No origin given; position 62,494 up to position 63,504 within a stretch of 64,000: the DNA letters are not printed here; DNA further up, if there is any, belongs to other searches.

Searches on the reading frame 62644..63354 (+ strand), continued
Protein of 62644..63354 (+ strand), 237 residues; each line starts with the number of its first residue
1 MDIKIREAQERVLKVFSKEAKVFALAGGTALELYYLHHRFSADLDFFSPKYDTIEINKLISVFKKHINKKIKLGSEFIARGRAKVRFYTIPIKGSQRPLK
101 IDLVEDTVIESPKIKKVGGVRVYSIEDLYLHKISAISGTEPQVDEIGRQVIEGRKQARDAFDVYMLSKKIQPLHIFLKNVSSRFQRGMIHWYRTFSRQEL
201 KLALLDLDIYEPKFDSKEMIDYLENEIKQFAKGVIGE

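Call 71: get_annotated_region(hit=H4, flank=2000)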
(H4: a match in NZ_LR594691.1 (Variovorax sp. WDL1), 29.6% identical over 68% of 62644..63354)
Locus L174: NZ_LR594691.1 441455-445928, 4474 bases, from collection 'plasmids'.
description: Variovorax sp. WDL1 plasmid 3
organism: Variovorax sp. WDL1 (NCBI taxid 207745)
taxonomy: Bacteria; Pseudomonadota; Betaproteobacteria; Burkholderiales; Comamonadaceae; Variovorax; Variovorax sp. WDL1
host: -; source: linuron-contaminated soil; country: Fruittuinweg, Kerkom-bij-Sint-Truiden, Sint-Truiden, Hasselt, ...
typing (MOB-suite, as given by PLSDB): mobilizable; relaxase MOBP,MOBP
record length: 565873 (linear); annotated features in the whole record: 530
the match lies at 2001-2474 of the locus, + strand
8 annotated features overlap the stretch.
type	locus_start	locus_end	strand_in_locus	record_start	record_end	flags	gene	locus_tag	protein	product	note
CDS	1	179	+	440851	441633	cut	-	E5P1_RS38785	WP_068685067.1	hypothetical protein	-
CDS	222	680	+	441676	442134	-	-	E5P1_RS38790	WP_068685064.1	hypothetical protein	-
CDS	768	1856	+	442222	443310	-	-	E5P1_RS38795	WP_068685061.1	tyrosine-type recombinase/integrase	GO:0015074 - DNA integration [Evidence IEA]; GO:0006310 - DNA recombination [Evidence IEA]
CDS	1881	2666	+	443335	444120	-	-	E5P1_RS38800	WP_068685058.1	nucleotidyl transferase AbiEii/AbiGii toxin family protein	-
CDS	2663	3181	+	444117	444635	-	-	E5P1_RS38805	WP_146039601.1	hypothetical protein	-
CDS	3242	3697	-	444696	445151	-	-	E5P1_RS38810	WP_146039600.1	hypothetical protein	-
CDS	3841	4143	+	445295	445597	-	-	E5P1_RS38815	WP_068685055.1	hypothetical protein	-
CDS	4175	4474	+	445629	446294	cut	-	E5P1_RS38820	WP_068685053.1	hypothetical protein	-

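Call 72: get_annotated_region(hit=H2, flank=2000)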
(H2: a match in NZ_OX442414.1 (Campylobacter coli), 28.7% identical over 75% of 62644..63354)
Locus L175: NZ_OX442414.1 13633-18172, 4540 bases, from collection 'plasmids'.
description: Campylobacter coli isolate pure strain plasmid 2, complete sequence
organism: Campylobacter coli (NCBI taxid 195)
taxonomy: Bacteria; Campylobacterota; Epsilonproteobacteria; Campylobacterales; Campylobacteraceae; Campylobacter; Campylobacter coli
host: -; source: -; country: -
typing (MOB-suite, as given by PLSDB): conjugative; replicon rep_cluster_1502; relaxase MOBP; mating-pair formation MPF_T
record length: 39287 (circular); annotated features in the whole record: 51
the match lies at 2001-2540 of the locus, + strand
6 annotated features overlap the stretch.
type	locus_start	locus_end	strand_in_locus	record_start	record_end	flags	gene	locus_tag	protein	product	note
CDS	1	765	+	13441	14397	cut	-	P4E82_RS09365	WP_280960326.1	hypothetical protein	-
CDS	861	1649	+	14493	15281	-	-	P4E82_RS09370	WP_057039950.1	TrbM/KikA/MpfK family conjugal transfer protein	-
CDS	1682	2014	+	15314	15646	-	-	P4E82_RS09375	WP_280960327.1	hypothetical protein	-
CDS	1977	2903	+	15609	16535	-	-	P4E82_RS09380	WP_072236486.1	nucleotidyl transferase AbiEii/AbiGii toxin family protein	-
CDS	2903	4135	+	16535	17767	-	-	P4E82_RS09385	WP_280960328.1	toprim domain-containing protein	-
CDS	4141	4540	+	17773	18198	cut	-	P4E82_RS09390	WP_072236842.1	hypothetical protein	-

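Call 74: search_protein_families(library=pfam, proteins=[L174:2663-3178:+, L174:1881-2663:+], max_evalue=0.1)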
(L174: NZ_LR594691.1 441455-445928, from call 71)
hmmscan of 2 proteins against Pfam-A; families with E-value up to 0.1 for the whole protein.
L174:2663-3178:+ (172 aa): 3 families
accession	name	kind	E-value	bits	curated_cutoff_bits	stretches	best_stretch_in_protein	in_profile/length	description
PF01978.25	TrmB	-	0.00024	21.3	25.6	1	116-163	13-59/68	Sugar-specific transcriptional regulator TrmB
PF25212.1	HVO_A0114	-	0.0013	18.9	27.6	1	112-160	23-71/84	HVO_A0114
PF13412.12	HTH_24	-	0.062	13.3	21.9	0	113-156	5-48/48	Winged helix-turn-helix DNA-binding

L174:1881-2663:+ (261 aa): 1 family
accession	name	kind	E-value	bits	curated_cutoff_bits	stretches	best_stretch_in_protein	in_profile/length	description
PF08843.17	AbiEii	-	6.1e-12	46.4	22.5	1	41-182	17-170/238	Nucleotidyl transferase AbiEii toxin, Type IV TA system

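Call 77: find_homologous_proteins(query=L174:2663-3178:+, max_evalue=0.001)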
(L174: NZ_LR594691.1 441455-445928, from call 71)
Query L174:2663-3178:+ (172 aa): 40 proteins with E <= 0.001 among 199 candidates.
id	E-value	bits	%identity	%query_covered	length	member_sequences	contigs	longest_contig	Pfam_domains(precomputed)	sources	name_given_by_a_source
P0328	7.8e-114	396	99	100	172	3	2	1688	-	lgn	-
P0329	1.4e-76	275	69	100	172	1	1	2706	-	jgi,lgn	jgi:hypothetical protein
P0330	5.6e-74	266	67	100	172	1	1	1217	PF25212.3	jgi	jgi:hypothetical protein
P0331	2.1e-73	264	68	99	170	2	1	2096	-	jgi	-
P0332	3.9e-73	263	67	100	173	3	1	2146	PF25212.3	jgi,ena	-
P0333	5.9e-73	263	66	100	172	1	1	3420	-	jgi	jgi:hypothetical protein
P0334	2.8e-68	247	64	100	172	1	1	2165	PF25212.3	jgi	jgi:hypothetical protein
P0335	4.2e-68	247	65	100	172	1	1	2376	-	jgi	jgi:hypothetical protein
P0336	2.8e-62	228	61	100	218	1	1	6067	PF25212.3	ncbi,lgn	-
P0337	1.3e-59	219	57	100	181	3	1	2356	PF01978.26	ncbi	-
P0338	1.7e-59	219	61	99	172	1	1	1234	PF25212.3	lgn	-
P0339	1.7e-58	216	65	85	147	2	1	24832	-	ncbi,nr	ncbi:MAG: hypothetical protein LBE78_05020 [Burkholderiaceae bacterium]|nr:hypothetical protein [Bur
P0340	1.8e-57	212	57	99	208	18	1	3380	-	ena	-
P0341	2.8e-57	212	77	72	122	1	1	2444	PF25212.3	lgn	-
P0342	5.2e-57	211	57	99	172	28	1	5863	PF25212.3,PF01978.26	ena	-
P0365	5.2e-36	142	44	92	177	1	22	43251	-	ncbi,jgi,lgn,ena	ncbi:MAG: hypothetical protein ABIK25_10105 [Pseudomonadota bacterium]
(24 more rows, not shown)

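Call 80: find_encoding_contigs(protein=P0365, flank=3000, max_places=4)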
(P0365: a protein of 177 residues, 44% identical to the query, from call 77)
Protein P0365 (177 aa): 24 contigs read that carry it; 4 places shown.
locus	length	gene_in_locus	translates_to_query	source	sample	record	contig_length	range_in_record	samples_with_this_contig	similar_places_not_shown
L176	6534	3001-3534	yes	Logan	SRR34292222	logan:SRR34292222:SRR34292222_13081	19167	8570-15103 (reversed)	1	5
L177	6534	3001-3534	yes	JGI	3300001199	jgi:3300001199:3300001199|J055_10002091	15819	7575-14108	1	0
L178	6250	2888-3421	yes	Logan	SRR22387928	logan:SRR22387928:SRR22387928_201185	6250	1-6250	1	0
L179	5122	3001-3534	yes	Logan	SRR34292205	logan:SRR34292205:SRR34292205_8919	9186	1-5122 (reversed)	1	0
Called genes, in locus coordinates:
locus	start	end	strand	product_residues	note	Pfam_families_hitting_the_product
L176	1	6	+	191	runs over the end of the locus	-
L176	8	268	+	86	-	-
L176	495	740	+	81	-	-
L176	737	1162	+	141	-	PF01850:PIN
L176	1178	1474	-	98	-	PF00216:Bac_DNA_binding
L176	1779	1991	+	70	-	-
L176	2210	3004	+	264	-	PF08843:AbiEii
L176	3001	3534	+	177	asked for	-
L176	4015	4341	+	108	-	PF02452:PemK_toxin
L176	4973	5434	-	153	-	PF01047:MarR (weak), PF12802:MarR_2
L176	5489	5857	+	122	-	PF00903:Glyoxalase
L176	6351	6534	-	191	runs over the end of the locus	PF01609:DDE_Tnp_1, PF13751:DDE_Tnp_1_6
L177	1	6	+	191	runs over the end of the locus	-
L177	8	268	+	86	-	-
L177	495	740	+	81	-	-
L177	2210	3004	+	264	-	PF08843:AbiEii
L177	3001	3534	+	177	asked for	-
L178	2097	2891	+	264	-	PF08843:AbiEii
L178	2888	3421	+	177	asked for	-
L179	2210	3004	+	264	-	PF08843:AbiEii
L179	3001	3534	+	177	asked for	-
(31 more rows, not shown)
